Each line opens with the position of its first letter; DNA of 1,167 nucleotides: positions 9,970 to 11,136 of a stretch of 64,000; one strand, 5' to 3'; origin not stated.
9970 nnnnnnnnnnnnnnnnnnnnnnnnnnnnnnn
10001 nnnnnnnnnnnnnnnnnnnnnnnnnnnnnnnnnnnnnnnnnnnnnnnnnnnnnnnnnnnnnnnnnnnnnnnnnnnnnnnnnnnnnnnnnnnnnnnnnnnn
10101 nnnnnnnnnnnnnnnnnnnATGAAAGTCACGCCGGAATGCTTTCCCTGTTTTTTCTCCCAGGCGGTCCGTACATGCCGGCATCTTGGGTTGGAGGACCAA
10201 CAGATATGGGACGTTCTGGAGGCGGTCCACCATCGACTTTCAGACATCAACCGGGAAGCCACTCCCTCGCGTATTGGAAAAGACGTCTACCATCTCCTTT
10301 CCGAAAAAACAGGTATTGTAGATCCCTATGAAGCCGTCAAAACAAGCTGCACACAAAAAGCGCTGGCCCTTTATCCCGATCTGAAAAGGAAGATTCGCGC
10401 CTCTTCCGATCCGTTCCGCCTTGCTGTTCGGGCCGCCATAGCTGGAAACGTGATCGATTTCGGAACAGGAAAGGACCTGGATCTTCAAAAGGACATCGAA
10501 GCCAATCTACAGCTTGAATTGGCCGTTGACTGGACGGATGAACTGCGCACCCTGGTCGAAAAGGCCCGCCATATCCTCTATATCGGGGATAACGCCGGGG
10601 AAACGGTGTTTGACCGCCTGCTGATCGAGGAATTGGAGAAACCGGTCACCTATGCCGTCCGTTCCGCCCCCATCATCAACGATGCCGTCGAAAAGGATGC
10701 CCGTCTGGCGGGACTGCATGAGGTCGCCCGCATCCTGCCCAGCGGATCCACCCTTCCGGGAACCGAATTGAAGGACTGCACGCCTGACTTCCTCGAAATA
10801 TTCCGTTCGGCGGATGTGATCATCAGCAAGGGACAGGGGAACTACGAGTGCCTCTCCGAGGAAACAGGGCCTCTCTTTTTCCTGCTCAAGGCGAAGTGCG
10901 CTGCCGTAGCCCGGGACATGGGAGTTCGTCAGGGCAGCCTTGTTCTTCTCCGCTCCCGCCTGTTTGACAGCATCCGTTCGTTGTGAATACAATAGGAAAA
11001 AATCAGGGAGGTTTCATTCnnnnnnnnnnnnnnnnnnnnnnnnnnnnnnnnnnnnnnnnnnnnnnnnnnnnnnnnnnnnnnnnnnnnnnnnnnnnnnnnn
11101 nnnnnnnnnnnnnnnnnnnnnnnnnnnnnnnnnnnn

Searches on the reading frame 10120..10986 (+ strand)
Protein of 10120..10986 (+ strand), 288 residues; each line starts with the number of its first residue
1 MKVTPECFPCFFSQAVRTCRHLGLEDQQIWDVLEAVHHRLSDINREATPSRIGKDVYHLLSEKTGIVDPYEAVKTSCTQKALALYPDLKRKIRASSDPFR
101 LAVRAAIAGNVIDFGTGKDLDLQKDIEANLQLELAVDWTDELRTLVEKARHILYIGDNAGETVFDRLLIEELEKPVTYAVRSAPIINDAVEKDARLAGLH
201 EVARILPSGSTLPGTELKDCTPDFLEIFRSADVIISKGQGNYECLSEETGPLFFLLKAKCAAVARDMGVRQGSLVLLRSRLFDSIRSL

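Call 3: search_protein_families(library=pfam, proteins=[window:10120-10986:+], max_evalue=0.01)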
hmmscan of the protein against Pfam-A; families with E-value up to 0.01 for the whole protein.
window:10120-10986:+ (288 aa): 1 family
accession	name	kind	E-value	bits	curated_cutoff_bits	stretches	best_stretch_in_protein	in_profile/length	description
PF01937.24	ARMT1-like_dom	-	9.9e-67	225.8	25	1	4-274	2-310/311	Damage-control phosphatase ARMT1-like domain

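Call 4: search_protein_families(library=ncbifam, proteins=[window:10120-10986:+], max_evalue=0.01)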
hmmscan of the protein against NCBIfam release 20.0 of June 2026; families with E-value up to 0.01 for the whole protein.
window:10120-10986:+ (288 aa): 2 families
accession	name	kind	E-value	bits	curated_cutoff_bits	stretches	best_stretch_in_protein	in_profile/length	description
NF040824.1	damage_ctl_Phtase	equivalog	1.8e-59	201.5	440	1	1-275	1-280/282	damage-control phosphatase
NF041594.1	dam_ctlPhtase_Archglob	equivalog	7.5e-46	156.8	500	1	1-275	1-283/287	damage-control phosphatase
